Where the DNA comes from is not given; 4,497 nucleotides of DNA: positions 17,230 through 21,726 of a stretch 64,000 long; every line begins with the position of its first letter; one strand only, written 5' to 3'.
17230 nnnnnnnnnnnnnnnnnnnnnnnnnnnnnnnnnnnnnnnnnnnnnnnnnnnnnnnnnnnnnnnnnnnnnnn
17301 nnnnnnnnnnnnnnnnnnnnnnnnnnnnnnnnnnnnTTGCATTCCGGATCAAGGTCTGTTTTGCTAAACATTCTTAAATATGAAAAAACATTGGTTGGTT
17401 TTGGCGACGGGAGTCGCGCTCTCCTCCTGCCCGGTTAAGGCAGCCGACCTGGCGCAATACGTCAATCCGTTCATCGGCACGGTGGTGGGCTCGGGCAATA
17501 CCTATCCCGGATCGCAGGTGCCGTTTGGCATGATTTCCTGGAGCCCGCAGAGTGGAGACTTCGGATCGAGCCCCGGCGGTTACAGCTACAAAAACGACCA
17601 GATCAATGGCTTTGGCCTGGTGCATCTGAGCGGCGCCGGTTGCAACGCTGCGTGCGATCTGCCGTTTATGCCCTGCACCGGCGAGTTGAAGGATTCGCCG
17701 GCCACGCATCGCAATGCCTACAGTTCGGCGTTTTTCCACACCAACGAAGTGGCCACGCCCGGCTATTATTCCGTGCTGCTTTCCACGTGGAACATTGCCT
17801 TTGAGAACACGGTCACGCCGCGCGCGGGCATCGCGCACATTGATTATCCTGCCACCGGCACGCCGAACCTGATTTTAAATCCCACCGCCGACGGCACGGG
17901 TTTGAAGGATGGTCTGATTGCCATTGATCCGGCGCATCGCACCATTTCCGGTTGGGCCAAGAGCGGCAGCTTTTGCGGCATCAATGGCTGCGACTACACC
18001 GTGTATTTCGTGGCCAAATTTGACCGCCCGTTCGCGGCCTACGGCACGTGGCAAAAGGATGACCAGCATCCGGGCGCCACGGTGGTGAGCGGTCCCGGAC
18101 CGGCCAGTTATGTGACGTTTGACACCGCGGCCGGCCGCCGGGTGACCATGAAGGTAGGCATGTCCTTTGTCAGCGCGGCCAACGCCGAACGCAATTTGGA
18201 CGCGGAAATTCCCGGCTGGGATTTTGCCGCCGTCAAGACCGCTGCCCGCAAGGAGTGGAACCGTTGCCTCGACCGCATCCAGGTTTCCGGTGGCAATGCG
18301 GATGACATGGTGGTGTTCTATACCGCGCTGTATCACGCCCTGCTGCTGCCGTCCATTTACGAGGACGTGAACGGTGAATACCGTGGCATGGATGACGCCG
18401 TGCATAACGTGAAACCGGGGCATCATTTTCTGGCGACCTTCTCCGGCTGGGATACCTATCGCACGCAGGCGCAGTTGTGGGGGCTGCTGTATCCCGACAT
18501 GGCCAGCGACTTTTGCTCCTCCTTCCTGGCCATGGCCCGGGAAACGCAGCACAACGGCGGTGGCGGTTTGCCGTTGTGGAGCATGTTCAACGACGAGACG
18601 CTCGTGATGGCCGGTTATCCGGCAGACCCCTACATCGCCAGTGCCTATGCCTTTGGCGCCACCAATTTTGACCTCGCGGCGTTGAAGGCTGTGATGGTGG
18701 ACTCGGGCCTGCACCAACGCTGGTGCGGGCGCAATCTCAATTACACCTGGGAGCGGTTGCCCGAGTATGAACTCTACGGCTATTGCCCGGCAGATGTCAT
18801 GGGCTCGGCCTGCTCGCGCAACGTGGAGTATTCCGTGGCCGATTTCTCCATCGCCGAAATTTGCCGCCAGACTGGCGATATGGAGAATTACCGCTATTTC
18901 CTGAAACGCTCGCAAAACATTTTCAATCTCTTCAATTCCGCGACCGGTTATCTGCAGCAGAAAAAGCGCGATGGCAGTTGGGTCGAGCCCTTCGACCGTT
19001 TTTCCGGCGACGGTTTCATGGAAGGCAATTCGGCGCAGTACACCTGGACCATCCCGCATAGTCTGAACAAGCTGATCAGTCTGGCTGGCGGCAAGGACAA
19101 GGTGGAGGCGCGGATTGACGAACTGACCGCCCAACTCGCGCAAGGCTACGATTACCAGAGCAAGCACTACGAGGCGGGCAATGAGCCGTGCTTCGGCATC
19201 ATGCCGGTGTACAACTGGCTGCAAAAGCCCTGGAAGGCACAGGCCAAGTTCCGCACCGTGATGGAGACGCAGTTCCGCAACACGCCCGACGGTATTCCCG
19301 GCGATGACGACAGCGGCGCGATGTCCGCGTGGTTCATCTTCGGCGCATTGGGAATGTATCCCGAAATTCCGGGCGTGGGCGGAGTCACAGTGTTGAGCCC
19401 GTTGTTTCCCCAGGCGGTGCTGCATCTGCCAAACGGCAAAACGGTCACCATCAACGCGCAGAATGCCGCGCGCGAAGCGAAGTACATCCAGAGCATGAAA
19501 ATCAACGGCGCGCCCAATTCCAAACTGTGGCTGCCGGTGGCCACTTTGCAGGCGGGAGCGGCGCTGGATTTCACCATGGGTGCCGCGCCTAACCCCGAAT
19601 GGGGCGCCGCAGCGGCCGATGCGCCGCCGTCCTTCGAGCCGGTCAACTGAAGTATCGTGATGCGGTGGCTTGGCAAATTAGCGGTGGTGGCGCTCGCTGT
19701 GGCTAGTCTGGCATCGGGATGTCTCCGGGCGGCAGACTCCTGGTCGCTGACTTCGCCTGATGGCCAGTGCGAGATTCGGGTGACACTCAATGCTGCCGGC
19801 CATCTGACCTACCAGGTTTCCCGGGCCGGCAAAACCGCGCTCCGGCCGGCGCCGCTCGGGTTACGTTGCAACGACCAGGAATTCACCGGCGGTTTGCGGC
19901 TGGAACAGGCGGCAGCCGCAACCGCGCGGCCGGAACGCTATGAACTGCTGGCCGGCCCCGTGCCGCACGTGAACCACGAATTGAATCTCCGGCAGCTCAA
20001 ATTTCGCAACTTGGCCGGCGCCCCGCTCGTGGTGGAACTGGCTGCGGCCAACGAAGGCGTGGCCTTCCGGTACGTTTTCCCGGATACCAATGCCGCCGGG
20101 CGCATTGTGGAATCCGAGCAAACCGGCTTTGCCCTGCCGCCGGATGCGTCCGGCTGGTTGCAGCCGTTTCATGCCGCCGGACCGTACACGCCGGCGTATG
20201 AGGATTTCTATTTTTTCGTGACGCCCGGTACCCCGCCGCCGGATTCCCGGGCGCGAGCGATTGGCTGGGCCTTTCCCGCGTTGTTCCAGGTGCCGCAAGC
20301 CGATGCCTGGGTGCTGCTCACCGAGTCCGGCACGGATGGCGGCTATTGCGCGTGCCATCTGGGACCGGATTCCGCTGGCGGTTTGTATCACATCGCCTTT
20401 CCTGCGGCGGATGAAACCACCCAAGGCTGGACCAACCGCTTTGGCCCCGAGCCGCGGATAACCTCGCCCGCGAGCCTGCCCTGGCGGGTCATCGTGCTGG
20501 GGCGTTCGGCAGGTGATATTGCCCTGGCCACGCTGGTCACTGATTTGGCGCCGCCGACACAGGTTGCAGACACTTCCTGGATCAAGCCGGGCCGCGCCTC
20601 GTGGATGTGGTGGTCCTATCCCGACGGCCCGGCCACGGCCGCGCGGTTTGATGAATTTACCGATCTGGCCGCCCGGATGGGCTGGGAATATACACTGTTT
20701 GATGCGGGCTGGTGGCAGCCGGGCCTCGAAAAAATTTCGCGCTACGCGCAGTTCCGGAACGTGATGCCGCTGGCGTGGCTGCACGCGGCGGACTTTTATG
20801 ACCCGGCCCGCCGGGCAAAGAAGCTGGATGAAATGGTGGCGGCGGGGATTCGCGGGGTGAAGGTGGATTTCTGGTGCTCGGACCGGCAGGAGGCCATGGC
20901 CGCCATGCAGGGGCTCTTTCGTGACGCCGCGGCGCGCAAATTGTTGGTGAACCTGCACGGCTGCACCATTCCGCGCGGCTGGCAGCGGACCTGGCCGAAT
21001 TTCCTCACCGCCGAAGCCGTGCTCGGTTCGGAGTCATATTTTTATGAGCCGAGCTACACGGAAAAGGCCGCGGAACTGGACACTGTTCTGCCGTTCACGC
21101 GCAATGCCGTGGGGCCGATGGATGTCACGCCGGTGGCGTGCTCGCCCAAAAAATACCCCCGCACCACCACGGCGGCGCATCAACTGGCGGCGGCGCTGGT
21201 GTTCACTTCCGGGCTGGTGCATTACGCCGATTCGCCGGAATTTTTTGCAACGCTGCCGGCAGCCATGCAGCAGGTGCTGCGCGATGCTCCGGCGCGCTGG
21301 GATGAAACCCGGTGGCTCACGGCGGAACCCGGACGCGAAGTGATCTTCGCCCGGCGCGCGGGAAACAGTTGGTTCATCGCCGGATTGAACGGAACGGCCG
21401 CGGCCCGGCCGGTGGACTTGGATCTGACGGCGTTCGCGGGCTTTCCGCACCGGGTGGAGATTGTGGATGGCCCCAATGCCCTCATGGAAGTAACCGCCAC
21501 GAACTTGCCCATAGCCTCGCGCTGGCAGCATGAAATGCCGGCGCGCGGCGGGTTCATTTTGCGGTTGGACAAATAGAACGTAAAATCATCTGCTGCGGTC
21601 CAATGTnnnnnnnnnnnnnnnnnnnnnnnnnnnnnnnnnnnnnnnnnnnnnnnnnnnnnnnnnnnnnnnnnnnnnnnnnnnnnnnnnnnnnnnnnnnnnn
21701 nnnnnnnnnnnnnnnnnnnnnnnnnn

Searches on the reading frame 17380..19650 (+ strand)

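Call 54: search_protein_families(library=pfam, proteins=[window:17380-19650:+], max_evalue=0.0001)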
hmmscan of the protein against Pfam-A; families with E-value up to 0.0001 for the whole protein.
window:17380-19650:+ (756 aa): 2 families
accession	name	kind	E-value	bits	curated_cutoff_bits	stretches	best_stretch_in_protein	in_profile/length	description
PF07971.18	Glyco_hydro_92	-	1.3e-146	489.7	24.6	1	268-734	1-463/464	Glycosyl hydrolase family 92 catalytic domain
PF17678.7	Glyco_hydro_92N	-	2.2e-67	227.8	34.5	1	27-262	1-236/236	Glycosyl hydrolase family 92 N-terminal domain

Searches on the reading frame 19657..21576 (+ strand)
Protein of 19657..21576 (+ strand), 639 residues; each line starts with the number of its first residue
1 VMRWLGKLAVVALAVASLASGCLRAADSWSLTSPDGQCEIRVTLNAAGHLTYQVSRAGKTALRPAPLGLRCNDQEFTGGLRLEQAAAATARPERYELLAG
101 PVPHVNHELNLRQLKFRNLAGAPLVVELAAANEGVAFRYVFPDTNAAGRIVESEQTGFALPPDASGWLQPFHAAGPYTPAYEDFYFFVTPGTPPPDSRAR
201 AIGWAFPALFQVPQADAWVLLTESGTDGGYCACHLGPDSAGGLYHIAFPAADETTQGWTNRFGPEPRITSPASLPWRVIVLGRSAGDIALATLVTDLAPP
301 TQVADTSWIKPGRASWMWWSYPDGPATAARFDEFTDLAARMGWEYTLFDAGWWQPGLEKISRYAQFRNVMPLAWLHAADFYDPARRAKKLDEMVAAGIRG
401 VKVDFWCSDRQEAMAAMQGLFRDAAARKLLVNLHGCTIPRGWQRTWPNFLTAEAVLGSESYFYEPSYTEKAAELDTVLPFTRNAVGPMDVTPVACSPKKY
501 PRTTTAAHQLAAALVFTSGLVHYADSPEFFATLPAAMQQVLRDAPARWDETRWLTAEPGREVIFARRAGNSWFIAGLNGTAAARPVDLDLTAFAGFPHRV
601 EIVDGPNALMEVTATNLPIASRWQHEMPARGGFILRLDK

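Call 54: search_protein_families(library=pfam, proteins=[window:19657-21576:+], max_evalue=0.0001)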
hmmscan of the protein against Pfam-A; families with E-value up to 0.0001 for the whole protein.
window:19657-21576:+ (639 aa): 3 families
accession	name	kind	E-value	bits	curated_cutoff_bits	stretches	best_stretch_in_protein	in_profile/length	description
PF10566.15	Glyco_hydro_97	-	6.8e-51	173.7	32.5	1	305-538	1-269/275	Glycoside hydrolase 97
PF14508.12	GH97_N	-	8.7e-43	146.9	25.3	1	31-300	1-229/229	Glycosyl-hydrolase 97 N-terminal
PF14509.12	GH97_C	-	6.9e-13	49.1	25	1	548-637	2-96/97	Glycosyl-hydrolase 97 C-terminal, oligomerisation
